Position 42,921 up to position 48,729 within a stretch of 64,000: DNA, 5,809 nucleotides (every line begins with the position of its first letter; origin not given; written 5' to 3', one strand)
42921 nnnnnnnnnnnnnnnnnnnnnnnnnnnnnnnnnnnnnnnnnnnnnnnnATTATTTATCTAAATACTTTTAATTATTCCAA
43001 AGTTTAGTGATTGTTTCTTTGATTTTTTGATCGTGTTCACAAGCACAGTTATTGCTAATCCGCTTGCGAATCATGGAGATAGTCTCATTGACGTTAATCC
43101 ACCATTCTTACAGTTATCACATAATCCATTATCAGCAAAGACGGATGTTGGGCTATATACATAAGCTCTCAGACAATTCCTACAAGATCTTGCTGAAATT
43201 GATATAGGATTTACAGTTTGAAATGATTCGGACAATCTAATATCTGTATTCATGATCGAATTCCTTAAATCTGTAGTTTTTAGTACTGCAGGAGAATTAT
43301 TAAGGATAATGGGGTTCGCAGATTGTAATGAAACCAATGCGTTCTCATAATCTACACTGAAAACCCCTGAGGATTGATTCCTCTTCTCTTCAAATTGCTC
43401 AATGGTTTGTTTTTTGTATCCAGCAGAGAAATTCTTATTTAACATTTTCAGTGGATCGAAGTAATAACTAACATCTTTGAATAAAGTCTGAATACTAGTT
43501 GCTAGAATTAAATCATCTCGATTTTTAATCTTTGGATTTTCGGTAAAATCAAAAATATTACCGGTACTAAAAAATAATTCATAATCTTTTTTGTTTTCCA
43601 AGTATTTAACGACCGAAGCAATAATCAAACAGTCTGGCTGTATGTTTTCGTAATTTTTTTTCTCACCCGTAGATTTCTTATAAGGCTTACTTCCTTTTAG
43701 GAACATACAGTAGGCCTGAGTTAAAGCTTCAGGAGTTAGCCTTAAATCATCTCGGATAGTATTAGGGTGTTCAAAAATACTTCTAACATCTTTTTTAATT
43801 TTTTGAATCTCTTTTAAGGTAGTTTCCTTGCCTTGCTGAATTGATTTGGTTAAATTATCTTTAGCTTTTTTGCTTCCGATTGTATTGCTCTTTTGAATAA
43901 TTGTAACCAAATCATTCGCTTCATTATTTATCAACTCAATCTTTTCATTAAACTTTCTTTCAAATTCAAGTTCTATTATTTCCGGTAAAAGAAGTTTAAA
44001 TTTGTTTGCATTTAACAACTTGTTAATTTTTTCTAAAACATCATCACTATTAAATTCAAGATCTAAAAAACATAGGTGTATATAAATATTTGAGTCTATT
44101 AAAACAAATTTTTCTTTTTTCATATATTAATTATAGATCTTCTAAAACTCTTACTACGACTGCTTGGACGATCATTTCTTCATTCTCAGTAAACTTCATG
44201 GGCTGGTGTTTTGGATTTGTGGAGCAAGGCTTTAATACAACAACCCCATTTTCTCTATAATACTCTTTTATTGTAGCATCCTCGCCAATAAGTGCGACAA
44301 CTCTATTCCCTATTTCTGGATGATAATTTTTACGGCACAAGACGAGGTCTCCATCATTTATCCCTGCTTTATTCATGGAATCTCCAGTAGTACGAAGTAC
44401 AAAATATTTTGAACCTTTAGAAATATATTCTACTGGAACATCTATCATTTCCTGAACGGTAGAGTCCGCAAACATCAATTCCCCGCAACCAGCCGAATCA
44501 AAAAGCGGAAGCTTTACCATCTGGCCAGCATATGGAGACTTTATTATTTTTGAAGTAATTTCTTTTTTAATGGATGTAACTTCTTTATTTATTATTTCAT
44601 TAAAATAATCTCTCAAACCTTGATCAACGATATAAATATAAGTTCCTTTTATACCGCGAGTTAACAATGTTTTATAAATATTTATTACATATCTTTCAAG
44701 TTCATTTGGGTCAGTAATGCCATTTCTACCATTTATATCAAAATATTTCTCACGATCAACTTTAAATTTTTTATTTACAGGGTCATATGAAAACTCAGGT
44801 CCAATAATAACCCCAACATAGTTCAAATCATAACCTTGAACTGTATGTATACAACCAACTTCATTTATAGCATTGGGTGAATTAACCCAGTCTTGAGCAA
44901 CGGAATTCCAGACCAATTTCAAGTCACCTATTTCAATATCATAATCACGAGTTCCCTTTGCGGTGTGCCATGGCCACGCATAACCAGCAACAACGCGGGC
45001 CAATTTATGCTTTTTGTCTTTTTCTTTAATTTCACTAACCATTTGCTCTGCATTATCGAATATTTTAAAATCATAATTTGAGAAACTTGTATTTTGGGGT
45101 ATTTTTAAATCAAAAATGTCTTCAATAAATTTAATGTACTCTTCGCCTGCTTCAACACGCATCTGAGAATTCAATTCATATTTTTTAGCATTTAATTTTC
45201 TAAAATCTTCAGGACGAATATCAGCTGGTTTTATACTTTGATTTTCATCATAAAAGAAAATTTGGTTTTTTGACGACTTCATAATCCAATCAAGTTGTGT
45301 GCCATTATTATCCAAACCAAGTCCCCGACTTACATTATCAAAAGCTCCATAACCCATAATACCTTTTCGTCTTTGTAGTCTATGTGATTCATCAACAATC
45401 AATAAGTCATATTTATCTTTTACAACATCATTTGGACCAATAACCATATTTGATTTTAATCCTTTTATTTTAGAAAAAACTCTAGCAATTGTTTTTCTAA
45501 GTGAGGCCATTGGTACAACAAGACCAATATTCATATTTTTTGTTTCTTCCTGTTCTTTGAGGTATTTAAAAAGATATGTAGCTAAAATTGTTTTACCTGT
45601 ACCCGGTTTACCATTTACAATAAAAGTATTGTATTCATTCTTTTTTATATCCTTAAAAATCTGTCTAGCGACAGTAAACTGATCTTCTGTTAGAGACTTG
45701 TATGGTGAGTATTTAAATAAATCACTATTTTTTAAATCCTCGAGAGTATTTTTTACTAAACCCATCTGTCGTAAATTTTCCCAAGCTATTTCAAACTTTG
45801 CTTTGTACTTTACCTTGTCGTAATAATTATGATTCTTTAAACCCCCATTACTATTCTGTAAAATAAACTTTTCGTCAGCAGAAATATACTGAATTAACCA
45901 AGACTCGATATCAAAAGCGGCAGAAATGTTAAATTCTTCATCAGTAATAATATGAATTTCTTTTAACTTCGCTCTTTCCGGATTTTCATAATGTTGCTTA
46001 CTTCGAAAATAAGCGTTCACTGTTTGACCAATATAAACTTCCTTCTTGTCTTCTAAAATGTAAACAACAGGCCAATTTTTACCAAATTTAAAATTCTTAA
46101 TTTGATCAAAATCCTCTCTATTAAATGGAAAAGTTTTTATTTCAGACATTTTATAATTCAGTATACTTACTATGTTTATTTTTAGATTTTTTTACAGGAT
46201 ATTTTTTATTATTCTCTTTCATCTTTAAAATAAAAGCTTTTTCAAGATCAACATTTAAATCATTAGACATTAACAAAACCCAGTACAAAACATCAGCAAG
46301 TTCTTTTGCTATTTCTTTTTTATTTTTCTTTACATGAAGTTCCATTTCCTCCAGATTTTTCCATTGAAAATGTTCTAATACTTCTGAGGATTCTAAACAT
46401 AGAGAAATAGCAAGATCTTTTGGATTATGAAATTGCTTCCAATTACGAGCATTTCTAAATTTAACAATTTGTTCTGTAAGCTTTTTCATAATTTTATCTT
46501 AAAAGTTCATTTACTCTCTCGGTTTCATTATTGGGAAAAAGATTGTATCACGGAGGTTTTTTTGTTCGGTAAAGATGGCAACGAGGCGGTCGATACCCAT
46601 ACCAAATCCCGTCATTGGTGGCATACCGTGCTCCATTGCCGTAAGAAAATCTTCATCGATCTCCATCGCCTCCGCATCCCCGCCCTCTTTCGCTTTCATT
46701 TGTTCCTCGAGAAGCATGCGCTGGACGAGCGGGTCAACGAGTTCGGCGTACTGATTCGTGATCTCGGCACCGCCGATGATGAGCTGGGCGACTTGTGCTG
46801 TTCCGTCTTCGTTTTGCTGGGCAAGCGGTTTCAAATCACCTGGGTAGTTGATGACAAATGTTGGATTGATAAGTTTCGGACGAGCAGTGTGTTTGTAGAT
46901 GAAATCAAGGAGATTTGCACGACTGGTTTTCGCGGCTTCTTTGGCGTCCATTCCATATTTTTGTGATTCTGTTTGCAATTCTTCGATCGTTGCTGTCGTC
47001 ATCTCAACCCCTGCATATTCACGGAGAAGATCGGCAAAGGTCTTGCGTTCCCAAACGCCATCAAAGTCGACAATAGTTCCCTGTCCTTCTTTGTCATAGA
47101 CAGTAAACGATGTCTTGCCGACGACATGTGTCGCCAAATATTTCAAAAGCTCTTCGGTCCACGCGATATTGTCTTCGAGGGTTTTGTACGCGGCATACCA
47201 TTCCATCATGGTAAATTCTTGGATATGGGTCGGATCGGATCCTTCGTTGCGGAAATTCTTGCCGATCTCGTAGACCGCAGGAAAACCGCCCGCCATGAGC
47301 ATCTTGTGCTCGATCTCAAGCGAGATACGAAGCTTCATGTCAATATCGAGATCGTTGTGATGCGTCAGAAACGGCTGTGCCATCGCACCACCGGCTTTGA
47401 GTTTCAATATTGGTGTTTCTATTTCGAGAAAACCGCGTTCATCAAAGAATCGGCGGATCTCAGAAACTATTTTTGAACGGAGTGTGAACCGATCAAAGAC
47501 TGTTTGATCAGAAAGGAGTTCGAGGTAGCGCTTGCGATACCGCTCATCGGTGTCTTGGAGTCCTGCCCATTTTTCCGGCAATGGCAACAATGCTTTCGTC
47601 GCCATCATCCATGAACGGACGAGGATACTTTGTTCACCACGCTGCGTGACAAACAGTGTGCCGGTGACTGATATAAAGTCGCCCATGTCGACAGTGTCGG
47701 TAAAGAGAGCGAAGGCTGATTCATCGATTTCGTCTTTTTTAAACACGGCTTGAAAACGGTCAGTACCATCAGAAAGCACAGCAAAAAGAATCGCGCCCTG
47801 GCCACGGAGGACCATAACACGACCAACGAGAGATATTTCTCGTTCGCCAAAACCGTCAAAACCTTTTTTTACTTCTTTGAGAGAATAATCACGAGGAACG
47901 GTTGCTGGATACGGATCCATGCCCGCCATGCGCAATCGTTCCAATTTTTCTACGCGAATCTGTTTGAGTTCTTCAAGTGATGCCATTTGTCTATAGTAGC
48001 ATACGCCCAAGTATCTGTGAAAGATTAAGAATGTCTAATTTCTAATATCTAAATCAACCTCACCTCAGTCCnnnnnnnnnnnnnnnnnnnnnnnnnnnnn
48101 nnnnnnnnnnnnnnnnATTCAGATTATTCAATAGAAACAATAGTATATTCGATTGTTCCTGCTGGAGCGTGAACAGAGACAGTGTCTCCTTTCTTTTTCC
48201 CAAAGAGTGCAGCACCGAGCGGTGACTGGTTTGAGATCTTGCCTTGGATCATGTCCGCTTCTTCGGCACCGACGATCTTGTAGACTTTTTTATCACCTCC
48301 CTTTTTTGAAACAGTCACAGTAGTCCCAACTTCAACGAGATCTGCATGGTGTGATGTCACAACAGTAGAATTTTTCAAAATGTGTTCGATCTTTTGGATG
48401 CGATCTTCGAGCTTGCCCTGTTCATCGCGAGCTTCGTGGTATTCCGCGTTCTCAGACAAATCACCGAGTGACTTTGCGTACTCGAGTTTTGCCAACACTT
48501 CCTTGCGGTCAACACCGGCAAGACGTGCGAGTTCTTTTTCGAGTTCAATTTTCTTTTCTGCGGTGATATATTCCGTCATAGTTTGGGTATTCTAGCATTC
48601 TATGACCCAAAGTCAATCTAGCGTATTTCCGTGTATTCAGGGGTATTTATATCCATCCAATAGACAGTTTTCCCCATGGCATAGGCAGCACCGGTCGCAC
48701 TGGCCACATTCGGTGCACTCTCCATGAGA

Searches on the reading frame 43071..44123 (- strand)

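Call 73: search_protein_families(library=pfam, proteins=[window:43071-44123:-], max_evalue=0.0001)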
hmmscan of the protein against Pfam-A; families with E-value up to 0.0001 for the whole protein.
window:43071-44123:- (350 aa): 1 family
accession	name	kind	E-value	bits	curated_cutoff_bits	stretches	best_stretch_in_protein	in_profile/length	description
PF16289.11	PIN_12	-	1e-10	42.7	32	1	7-193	1-172/172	PIN domain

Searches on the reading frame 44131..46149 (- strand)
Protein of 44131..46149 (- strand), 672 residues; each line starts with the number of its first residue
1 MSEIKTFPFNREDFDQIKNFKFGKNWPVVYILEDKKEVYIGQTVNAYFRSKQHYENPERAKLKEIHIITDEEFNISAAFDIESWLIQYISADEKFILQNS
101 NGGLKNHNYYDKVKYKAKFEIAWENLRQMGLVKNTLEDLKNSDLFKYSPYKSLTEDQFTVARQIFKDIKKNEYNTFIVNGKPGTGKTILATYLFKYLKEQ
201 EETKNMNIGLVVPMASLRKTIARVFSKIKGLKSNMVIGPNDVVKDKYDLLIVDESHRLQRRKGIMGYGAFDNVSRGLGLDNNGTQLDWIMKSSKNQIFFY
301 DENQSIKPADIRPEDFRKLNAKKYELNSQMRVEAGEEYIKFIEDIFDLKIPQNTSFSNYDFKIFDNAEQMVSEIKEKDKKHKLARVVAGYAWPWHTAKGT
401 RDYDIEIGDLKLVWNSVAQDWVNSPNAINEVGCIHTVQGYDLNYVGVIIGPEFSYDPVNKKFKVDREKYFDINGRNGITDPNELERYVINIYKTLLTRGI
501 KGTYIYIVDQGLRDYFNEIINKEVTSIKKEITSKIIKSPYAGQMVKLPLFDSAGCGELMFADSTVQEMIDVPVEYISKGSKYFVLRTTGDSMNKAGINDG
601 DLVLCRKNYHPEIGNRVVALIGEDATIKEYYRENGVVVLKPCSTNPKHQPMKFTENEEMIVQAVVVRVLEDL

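Call 73: search_protein_families(library=pfam, proteins=[window:44131-46149:-], max_evalue=0.0001)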
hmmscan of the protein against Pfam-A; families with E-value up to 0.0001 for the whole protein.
window:44131-46149:- (672 aa): 6 families
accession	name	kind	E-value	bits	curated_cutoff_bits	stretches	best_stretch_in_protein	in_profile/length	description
PF09848.15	SLFN-g3_helicase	-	2.7e-70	237.9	24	1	175-509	3-354/354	Schlafen group 3, DNA/RNA helicase domain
PF00717.28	Peptidase_S24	-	2.2e-23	82.6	23.3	1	548-666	1-116/116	Peptidase S24-like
PF04851.21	ResIII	-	8.1e-08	32.8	22.5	0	152-230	3-78/164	Type III restriction enzyme, res subunit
PF24883.2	NPHP3_N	-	2.5e-05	25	24.8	1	163-202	10-51/164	Nephrocystin 3, N-terminal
PF05970.20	PIF1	-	3e-05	24.2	25.9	1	153-202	2-51/223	PIF1-like helicase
PF00270.35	DEAD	-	5.5e-05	23.4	26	0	162-238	5-81/167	DEAD/DEAH box helicase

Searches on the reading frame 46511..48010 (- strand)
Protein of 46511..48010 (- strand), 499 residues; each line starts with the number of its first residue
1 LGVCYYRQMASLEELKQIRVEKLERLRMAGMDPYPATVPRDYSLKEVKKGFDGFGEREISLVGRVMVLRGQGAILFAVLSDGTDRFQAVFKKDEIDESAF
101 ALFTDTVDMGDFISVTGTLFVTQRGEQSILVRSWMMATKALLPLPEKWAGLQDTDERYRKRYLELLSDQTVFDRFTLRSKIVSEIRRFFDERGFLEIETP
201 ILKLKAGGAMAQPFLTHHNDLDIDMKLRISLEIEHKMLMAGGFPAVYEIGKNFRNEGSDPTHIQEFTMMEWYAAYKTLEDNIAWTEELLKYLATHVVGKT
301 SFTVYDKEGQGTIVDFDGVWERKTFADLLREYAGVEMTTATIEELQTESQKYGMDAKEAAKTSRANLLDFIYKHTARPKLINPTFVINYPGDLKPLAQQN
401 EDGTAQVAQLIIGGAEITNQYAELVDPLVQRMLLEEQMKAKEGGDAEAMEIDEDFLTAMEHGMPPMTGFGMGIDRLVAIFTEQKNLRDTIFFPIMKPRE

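Call 73: search_protein_families(library=pfam, proteins=[window:46511-48010:-], max_evalue=0.0001)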
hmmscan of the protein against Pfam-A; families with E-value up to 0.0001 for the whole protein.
window:46511-48010:- (499 aa): 2 families
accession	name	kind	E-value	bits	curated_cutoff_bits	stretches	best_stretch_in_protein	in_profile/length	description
PF00152.25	tRNA-synt_2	-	4.4e-70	236.6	25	1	154-495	2-307/308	tRNA synthetases class II (D, K and N)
PF01336.31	tRNA_anti-codon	-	3.8e-12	46.4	27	1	60-135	2-73/75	OB-fold nucleic acid binding domain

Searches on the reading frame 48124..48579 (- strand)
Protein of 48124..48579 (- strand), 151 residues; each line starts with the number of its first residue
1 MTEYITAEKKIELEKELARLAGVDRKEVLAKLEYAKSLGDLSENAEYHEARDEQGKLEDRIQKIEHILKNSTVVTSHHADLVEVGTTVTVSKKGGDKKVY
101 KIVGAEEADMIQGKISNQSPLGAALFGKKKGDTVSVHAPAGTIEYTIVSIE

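Call 97: search_protein_families(library=pfam, proteins=[window:48124-48579:-], max_evalue=0.0001)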
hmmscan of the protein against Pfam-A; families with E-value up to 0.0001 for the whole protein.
window:48124-48579:- (151 aa): 2 families
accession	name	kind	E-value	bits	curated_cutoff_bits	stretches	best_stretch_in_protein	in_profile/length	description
PF01272.25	GreA_GreB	-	2.9e-26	91.7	26.9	1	79-151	3-76/77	Transcription elongation factor, GreA/GreB, C-term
PF03449.20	GreA_GreB_N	-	1.8e-21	76.5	24.5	1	4-73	2-71/71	Transcription elongation factor, N-terminal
